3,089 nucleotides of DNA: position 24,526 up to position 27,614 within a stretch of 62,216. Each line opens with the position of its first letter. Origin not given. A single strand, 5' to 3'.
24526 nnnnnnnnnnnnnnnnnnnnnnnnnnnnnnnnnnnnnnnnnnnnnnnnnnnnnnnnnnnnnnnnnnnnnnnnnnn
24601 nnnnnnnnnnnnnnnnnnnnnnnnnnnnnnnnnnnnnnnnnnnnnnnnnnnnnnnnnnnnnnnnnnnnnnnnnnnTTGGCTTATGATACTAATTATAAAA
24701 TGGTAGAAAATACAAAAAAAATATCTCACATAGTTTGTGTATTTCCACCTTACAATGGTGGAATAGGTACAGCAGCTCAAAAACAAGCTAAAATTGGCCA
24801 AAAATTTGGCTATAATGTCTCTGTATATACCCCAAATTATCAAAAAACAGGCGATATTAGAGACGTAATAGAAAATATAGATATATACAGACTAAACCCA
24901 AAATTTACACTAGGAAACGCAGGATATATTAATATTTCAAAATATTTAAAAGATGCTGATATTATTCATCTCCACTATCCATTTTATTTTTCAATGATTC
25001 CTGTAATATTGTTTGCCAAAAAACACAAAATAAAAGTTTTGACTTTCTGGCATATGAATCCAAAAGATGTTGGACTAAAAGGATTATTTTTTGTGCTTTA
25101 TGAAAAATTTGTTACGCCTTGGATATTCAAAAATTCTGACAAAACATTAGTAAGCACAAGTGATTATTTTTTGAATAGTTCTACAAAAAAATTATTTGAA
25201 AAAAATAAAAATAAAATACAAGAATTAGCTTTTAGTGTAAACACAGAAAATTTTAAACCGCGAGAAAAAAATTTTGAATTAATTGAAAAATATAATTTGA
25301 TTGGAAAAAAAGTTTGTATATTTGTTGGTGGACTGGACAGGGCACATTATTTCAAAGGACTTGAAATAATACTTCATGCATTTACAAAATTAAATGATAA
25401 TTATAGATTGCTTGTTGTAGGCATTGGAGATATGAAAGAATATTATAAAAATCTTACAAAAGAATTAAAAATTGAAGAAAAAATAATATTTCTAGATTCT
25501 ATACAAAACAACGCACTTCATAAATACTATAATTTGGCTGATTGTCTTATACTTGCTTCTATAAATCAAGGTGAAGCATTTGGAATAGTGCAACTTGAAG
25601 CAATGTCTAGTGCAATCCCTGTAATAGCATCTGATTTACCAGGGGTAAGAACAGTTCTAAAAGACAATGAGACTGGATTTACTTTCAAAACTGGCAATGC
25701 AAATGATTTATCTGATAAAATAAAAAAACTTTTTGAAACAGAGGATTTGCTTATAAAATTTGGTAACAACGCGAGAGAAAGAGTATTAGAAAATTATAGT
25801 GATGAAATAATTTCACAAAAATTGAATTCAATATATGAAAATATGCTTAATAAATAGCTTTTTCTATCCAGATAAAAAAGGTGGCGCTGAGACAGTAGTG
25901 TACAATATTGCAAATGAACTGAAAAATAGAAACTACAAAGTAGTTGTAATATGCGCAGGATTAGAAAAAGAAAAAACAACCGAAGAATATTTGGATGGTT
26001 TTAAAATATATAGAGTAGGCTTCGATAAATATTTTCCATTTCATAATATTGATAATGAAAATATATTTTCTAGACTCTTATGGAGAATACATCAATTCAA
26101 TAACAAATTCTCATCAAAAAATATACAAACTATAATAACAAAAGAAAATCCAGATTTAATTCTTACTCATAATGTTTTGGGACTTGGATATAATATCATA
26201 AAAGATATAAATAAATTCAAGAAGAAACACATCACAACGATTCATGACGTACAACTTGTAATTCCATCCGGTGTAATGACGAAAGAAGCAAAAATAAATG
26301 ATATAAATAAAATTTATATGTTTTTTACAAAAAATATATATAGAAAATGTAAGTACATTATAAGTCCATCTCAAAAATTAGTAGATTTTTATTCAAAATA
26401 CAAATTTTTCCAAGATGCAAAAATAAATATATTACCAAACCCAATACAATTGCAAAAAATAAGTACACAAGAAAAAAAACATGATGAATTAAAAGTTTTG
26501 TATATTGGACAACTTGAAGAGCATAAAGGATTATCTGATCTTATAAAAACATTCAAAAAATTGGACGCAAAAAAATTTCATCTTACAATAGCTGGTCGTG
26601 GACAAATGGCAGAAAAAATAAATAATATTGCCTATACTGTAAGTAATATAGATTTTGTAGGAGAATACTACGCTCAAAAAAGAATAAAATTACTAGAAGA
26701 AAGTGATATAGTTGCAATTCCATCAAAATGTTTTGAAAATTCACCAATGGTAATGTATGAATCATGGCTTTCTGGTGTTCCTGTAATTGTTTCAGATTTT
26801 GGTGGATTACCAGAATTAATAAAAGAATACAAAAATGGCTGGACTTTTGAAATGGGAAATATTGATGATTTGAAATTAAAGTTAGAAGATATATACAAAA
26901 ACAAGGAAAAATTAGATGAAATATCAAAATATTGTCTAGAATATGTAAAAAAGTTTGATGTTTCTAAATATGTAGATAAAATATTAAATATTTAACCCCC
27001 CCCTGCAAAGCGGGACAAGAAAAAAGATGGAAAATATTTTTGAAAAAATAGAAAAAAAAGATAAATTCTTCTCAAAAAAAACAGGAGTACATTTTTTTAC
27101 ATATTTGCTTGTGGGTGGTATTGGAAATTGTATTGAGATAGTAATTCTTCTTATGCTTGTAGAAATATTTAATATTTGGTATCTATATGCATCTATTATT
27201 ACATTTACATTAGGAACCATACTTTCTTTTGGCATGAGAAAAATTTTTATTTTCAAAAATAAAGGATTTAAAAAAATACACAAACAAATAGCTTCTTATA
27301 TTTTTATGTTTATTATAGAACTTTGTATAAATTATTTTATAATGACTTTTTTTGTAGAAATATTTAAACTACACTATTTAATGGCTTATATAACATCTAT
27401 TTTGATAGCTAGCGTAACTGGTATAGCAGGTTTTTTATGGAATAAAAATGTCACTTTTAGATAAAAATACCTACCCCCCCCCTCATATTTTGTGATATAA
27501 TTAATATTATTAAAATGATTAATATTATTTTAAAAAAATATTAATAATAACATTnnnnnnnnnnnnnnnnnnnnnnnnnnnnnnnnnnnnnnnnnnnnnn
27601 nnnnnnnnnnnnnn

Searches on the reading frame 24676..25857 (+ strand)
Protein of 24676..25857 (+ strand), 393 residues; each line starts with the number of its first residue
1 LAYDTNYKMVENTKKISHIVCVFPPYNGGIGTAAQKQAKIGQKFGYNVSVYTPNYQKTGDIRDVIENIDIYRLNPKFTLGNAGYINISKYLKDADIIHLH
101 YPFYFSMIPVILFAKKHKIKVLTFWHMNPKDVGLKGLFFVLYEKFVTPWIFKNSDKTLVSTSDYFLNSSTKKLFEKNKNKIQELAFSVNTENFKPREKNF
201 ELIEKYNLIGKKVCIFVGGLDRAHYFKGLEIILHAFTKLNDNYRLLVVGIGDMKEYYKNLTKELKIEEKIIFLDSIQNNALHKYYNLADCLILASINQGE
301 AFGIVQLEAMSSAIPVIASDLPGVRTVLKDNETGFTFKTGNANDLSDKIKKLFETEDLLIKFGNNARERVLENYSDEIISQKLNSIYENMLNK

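Call 10: search_protein_families(library=pfam, proteins=[window:24676-25857:+], max_evalue=0.01)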
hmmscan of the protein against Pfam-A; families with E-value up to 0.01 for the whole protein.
window:24676-25857:+ (393 aa): 7 families
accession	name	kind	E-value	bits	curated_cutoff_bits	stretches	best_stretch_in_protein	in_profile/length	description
PF00534.26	Glycos_transf_1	-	2.4e-38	131.8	26.4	1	210-369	14-172/172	Glycosyl transferases group 1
PF13692.12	Glyco_trans_1_4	-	1.6e-28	100.2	27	1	212-354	2-141/142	Glycosyl transferases group 1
PF13439.12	Glyco_transf_4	-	6.8e-08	33.2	28.5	1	28-159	2-139/170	Glycosyltransferase Family 4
PF13524.12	Glyco_trans_1_2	-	2.5e-06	27.9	25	1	240-375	12-134/144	Glycosyl transferase-like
PF13579.12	Glyco_trans_4_4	-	3.1e-05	24.8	29.7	1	28-145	1-123/158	Glycosyl transferase 4-like domain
PF20706.3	GT4-conflict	-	0.00018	21.1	26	1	210-331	196-323/385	Family 4 Glycosyltransferase in conflict systems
PF13477.12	Glyco_trans_4_2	-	0.0084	16.7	23.4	0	42-127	21-108/139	Glycosyl transferase 4-like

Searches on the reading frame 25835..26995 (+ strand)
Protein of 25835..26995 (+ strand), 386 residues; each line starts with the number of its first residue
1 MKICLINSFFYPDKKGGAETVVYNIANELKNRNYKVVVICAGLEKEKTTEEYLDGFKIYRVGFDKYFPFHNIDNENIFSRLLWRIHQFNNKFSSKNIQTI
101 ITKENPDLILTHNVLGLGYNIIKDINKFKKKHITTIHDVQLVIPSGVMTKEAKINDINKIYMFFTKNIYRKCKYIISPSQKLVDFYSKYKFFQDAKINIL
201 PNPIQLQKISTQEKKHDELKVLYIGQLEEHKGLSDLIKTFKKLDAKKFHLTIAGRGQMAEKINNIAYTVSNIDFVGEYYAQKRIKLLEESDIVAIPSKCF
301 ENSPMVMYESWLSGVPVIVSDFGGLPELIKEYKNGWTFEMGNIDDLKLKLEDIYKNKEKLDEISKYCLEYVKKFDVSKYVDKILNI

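Call 10: search_protein_families(library=pfam, proteins=[window:25835-26995:+], max_evalue=0.01)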
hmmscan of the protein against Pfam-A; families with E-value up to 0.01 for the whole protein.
window:25835-26995:+ (386 aa): 6 families
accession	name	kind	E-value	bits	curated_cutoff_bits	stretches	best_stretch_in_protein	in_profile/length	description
PF00534.26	Glycos_transf_1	-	2.8e-30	105.6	26.4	1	212-366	9-168/172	Glycosyl transferases group 1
PF13692.12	Glyco_trans_1_4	-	3.4e-23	82.9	27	1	220-356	3-142/142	Glycosyl transferases group 1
PF13439.12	Glyco_transf_4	-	4.5e-19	69.5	28.5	1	16-207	2-169/170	Glycosyltransferase Family 4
PF13477.12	Glyco_trans_4_2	-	4.6e-07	30.5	23.4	1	18-139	9-111/139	Glycosyl transferase 4-like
PF13579.12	Glyco_trans_4_4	-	6.1e-06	27.1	29.7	1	16-202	1-157/158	Glycosyl transferase 4-like domain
PF20706.3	GT4-conflict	-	7.1e-05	22.4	26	1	209-332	188-323/385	Family 4 Glycosyltransferase in conflict systems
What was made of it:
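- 25835..26995 (+): GT4 glycosyltransferase gene. Its TAA stop abuts the C8 tract. Pfam Glycos_transf_1 and Glyco_transf_4 (call 10).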

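Call 45: find_homologous_proteins(query=window:25835-26995:+, max_evalue=1e-40)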
Query window:25835-26995:+ (386 aa): 84 proteins with E <= 1e-40 among 4866 candidates.
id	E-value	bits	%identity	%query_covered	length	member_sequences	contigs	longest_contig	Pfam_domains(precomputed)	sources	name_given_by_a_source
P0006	1.9e-254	861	100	100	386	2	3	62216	PF00534.27,PF13477.13,PF13579.13,PF13439.13,PF13692.13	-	-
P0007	2.5e-162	558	62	100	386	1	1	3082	PF00534.27,PF13477.13,PF13579.13,PF13439.13,PF20706.4,PF13692.13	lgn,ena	-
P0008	3.1e-143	495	59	98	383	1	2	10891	PF00534.27,PF13579.13,PF13439.13,PF20706.4,PF13692.13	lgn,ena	-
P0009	2.0e-141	489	57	100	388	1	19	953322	PF00534.27,PF13579.13,PF13439.13,PF20706.4,PF13692.13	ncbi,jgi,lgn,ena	jgi:glycosyltransferase involved in cell wall biosynthesis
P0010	4.1e-141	488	58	100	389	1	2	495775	PF00534.27,PF13579.13,PF13439.13,PF20706.4,PF13692.13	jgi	jgi:glycosyltransferase involved in cell wall biosynthesis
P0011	1.7e-140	486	57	100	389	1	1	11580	PF00534.27,PF13579.13,PF13439.13,PF20706.4,PF13692.13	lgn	-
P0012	1.2e-138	480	55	100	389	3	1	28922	PF00534.27,PF13477.13,PF13579.13,PF13439.13,PF20706.4,PF13692.13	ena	-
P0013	2.0e-138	479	56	100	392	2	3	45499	PF00534.27,PF13477.13,PF13579.13,PF13439.13,PF13692.13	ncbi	-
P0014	3.7e-138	479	55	99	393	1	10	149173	PF00534.27,PF13579.13,PF13439.13,PF20706.4,PF13692.13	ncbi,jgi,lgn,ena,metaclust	metaclust:\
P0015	1.1e-136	474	56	100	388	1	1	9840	PF00534.27,PF13579.13,PF13439.13,PF20706.4,PF13692.13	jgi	jgi:glycosyltransferase involved in cell wall biosynthesis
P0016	2.4e-136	473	56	100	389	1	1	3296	PF00534.27,PF13579.13,PF13439.13,PF13692.13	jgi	-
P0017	4.0e-136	472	52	100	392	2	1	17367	PF00534.27,PF13439.13,PF13692.13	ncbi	-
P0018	7.5e-136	471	57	100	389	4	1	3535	PF00534.27,PF13579.13,PF13439.13,PF20706.4,PF13692.13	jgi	jgi:glycosyltransferase involved in cell wall biosynthesis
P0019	7.0e-135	468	55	100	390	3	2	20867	PF00534.27,PF13579.13,PF13439.13,PF20706.4,PF13692.13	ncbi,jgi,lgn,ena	-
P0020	6.9e-133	461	54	100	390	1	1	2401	PF00534.27,PF13579.13,PF13439.13,PF20706.4,PF13692.13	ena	-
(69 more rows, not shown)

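Call 46: find_encoding_contigs(protein=P0008, flank=8000, max_places=4)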
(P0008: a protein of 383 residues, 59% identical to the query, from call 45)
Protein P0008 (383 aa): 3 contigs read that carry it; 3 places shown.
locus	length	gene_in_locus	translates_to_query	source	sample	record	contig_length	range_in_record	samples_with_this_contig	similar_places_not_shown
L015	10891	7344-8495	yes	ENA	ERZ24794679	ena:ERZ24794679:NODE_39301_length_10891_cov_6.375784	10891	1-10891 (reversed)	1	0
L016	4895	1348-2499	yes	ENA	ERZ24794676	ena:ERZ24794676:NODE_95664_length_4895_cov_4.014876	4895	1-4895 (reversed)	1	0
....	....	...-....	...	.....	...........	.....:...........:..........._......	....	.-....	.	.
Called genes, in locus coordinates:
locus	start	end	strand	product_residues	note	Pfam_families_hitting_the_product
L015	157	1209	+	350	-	PF00535:Glycos_transf_2, PF13641:Glyco_tranf_2_3, PF13506:Glyco_transf_21 (faint), PF13632:Glyco_trans_2_3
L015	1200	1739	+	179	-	PF18933:PsbP_2 (faint)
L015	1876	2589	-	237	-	-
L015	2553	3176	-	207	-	PF13565:HTH_32 (faint), PF13551:HTH_29 (weak)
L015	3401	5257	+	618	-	PF04851:ResIII, PF00270:DEAD, PF00271:Helicase_C, PF22590:Cas3-like_C_2 (faint)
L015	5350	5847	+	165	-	-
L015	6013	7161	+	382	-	PF13439:Glyco_transf_4 (weak), PF20706:GT4-conflict (weak), PF00534:Glycos_transf_1, PF13692:Glyco_trans_1_4, PF13524:Glyco_trans_1_2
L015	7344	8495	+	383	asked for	PF13439:Glyco_transf_4, PF13579:Glyco_trans_4_4 (weak), PF20706:GT4-conflict (weak), PF00534:Glycos_transf_1, PF13692:Glyco_trans_1_4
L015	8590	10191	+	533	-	-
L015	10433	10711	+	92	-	-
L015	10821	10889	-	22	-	?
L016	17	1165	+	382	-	PF13439:Glyco_transf_4 (weak), PF20706:GT4-conflict (weak), PF00534:Glycos_transf_1, PF13692:Glyco_trans_1_4, PF13524:Glyco_trans_1_2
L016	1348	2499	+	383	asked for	PF13439:Glyco_transf_4, PF13579:Glyco_trans_4_4 (weak), PF20706:GT4-conflict (weak), PF00534:Glycos_transf_1, PF13692:Glyco_trans_1_4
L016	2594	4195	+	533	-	-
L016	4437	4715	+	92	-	-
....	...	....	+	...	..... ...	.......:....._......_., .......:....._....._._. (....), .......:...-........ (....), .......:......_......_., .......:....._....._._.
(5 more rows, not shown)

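Call 47: find_encoding_contigs(protein=P0009, flank=8000, max_places=8)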
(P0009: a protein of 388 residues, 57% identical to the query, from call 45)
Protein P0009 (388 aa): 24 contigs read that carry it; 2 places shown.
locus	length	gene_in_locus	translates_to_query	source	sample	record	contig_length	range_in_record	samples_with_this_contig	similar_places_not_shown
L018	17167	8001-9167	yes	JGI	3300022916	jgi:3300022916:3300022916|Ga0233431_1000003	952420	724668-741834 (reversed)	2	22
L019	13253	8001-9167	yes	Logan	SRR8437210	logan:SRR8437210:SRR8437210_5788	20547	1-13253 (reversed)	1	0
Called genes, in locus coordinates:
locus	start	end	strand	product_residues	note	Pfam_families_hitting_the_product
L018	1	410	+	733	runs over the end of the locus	PF00082:Peptidase_S8, PF13517:FG-GAP_3 (faint), PF01839:FG-GAP (faint)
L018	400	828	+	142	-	PF04138:GtrA_DPMS_TM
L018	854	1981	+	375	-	PF01073:3Beta_HSD, PF01370:Epimerase, PF07993:NAD_binding_4 (faint), PF16363:GDP_Man_Dehyd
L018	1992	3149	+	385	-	PF00438:S-AdoMet_synt_N, PF02772:S-AdoMet_synt_M, PF02773:S-AdoMet_synt_C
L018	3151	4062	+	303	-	PF01073:3Beta_HSD, PF01370:Epimerase, PF02719:Polysacc_synt_2, PF04321:RmlD_sub_bind, PF13460:NAD_binding_10, PF16363:GDP_Man_Dehyd, PF07993:NAD_binding_4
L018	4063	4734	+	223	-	PF00535:Glycos_transf_2, PF13641:Glyco_tranf_2_3 (weak)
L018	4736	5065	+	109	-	PF10066:DUF2304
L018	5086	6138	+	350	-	PF00535:Glycos_transf_2, PF13641:Glyco_tranf_2_3, PF13506:Glyco_transf_21 (weak), PF13632:Glyco_trans_2_3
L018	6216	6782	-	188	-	-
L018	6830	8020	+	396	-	PF13439:Glyco_transf_4, PF20706:GT4-conflict (weak), PF00534:Glycos_transf_1, PF13692:Glyco_trans_1_4, PF13524:Glyco_trans_1_2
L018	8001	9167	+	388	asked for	PF13439:Glyco_transf_4, PF13579:Glyco_trans_4_4, PF20706:GT4-conflict (weak), PF00534:Glycos_transf_1, PF13692:Glyco_trans_1_4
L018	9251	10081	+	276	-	-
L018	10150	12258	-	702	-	-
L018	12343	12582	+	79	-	-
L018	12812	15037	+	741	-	PF13229:Beta_helix, PF13585:CHU_C (weak), PF13860:FlgD_ig, PF18962:Por_Secre_tail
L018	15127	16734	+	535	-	PF13231:PMT_2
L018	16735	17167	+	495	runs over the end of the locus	-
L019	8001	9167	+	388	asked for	PF13439:Glyco_transf_4, PF13579:Glyco_trans_4_4, PF20706:GT4-conflict (weak), PF00534:Glycos_transf_1, PF13692:Glyco_trans_1_4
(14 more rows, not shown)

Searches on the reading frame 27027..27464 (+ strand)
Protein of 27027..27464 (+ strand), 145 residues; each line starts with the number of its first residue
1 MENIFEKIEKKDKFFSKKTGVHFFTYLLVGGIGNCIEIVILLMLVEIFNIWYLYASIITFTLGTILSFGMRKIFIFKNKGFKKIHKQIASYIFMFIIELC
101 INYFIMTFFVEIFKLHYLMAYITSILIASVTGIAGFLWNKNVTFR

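Call 10: search_protein_families(library=pfam, proteins=[window:27027-27464:+], max_evalue=0.01)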
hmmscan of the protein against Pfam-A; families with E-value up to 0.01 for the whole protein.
window:27027-27464:+ (145 aa): 1 family
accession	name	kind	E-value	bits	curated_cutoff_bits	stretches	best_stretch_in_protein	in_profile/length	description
PF04138.20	GtrA_DPMS_TM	-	3e-18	66.6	26.1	1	26-144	2-117/117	GtrA/DPMS, transmembrane domain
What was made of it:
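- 27027..27464 (+): gtrA-like small membrane protein gene (145 aa), flanked by the two tracts. Pfam GtrA_DPMS_TM, E = 3e-18 (call 10).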

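Call 11: find_encoding_contigs(protein=window:27027-27464:+, flank=3000, max_places=10)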
Protein window:27027-27464:+ (145 aa): 6 contigs read that carry it; 2 places shown.
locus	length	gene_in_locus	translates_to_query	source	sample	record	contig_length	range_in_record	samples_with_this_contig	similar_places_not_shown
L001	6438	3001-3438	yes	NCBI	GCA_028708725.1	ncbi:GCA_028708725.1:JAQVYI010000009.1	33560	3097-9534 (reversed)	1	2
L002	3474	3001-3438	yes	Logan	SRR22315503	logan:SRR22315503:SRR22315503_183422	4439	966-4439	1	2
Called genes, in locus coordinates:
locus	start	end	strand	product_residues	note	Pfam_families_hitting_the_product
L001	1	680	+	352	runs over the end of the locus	PF00535:Glycos_transf_2, PF13641:Glyco_tranf_2_3, PF13632:Glyco_trans_2_3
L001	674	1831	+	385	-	PF13439:Glyco_transf_4, PF13579:Glyco_trans_4_4 (faint), PF00534:Glycos_transf_1, PF13692:Glyco_trans_1_4, PF13524:Glyco_trans_1_2 (weak)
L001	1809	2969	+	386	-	PF13477:Glyco_trans_4_2 (weak), PF13439:Glyco_transf_4, PF13579:Glyco_trans_4_4 (weak), PF00534:Glycos_transf_1, PF13692:Glyco_trans_1_4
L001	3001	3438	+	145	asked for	PF04138:GtrA_DPMS_TM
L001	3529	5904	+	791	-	PF05342:Peptidase_M26_N (faint), PF07581:Glug (weak)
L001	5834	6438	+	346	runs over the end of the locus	PF16403:Bact_surface_Ig-like (weak)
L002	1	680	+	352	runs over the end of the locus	PF00535:Glycos_transf_2, PF13641:Glyco_tranf_2_3, PF13632:Glyco_trans_2_3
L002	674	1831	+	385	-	PF13439:Glyco_transf_4, PF13579:Glyco_trans_4_4 (faint), PF00534:Glycos_transf_1, PF13692:Glyco_trans_1_4, PF13524:Glyco_trans_1_2 (weak)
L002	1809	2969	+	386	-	PF13477:Glyco_trans_4_2 (weak), PF13439:Glyco_transf_4, PF13579:Glyco_trans_4_4 (weak), PF00534:Glycos_transf_1, PF13692:Glyco_trans_1_4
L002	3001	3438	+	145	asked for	PF04138:GtrA_DPMS_TM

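Call 14: find_related_loci(query=window:27027-27464:+, collection=genome_contigs, flank=5000)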
Query window:27027-27464:+ (145 aa) in genome_contigs; peptide patterns used: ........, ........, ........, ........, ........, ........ (x = any residue, [..] = any of these).
184 stretches matched a pattern, but none encodes a relative of the query by tblastn (E <= 1e-3).

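Call 16: find_homologous_proteins(query=window:27027-27464:+, max_evalue=0.00001)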
Query window:27027-27464:+ (145 aa): 5 proteins with E <= 0.00001 among 35 candidates.
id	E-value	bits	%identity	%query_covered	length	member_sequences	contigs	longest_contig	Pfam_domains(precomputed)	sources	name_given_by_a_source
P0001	6.0e-85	301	100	100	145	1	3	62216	PF04138.21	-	-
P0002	7.0e-54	200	70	100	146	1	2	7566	PF04138.21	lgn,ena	-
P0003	3.0e-49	185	64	93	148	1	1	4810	PF04138.21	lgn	-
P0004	2.7e-36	143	54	100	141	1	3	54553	PF04138.21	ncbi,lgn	-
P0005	3.6e-33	133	52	91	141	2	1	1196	PF04138.21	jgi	jgi:putative flippase GtrA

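Call 17: find_encoding_contigs(protein=P0002, flank=5000, max_places=6)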
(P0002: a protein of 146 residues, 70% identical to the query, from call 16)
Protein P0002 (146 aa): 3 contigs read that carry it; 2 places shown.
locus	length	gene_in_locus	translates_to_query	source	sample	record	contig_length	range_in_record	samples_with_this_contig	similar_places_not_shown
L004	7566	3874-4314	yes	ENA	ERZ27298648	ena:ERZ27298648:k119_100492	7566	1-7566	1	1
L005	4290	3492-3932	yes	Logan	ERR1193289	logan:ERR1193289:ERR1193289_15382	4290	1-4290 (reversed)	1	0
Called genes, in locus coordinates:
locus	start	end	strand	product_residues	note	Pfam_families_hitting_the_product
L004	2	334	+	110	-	?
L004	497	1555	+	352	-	PF00535:Glycos_transf_2, PF13641:Glyco_tranf_2_3, PF13632:Glyco_trans_2_3 (weak)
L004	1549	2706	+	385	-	PF13439:Glyco_transf_4, PF00534:Glycos_transf_1, PF13692:Glyco_trans_1_4, PF13524:Glyco_trans_1_2 (weak)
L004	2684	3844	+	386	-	PF13477:Glyco_trans_4_2 (weak), PF13439:Glyco_transf_4, PF13579:Glyco_trans_4_4 (faint), PF00534:Glycos_transf_1, PF13692:Glyco_trans_1_4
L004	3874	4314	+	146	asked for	PF04138:GtrA_DPMS_TM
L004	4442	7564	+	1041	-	?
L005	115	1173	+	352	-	PF00535:Glycos_transf_2, PF13641:Glyco_tranf_2_3, PF13632:Glyco_trans_2_3 (weak)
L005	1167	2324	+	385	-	PF13439:Glyco_transf_4, PF00534:Glycos_transf_1, PF13692:Glyco_trans_1_4, PF13524:Glyco_trans_1_2 (weak)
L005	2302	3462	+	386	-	PF13477:Glyco_trans_4_2 (weak), PF13439:Glyco_transf_4, PF13579:Glyco_trans_4_4 (faint), PF00534:Glycos_transf_1, PF13692:Glyco_trans_1_4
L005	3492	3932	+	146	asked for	PF04138:GtrA_DPMS_TM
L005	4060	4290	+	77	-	?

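Call 18: find_encoding_contigs(protein=P0003, flank=5000, max_places=6)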
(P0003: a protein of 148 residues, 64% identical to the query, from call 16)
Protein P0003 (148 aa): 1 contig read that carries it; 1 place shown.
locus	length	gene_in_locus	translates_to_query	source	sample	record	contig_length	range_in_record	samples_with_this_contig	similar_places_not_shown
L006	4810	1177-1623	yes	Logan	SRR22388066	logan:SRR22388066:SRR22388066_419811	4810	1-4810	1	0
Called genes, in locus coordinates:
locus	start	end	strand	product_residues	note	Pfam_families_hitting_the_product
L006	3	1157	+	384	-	?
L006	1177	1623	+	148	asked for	PF04138:GtrA_DPMS_TM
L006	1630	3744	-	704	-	-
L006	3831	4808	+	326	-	?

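Call 19: find_encoding_contigs(protein=P0004, flank=6000, max_places=6)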
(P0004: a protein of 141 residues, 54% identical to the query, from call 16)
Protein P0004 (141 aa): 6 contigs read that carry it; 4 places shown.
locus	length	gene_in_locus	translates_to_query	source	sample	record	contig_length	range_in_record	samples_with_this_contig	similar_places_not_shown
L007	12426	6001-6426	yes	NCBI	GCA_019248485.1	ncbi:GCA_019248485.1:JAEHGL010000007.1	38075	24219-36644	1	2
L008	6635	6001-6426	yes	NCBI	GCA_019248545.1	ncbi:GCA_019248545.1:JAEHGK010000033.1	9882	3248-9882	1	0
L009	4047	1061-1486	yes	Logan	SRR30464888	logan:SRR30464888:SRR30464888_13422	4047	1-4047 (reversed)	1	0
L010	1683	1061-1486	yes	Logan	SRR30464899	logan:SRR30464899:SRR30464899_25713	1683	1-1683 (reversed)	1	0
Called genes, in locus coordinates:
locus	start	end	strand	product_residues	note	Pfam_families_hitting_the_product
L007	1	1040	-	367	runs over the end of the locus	PF00712:DNA_pol3_beta, PF02767:DNA_pol3_beta_2, PF02768:DNA_pol3_beta_3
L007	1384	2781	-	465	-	PF11638:DnaA_N, PF01695:IstB_IS21 (weak), PF00308:Bac_DnaA, PF00004:AAA (weak), PF08299:Bac_DnaA_C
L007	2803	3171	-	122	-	PF05635:23S_rRNA_IVP, PF22296:bAvd (weak)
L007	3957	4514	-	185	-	-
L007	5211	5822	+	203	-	PF01797:Y1_Tnp (faint)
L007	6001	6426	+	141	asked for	PF04138:GtrA_DPMS_TM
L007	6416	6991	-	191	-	-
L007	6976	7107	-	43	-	-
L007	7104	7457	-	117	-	PF01219:DAGK_prokar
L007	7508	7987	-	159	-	PF03330:DPBB_1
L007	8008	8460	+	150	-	-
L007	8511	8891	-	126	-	-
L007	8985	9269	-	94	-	PF21699:TM1266-like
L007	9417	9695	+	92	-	-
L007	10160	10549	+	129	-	PF00436:SSB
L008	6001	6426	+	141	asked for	PF04138:GtrA_DPMS_TM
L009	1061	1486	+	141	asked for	PF04138:GtrA_DPMS_TM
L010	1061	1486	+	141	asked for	PF04138:GtrA_DPMS_TM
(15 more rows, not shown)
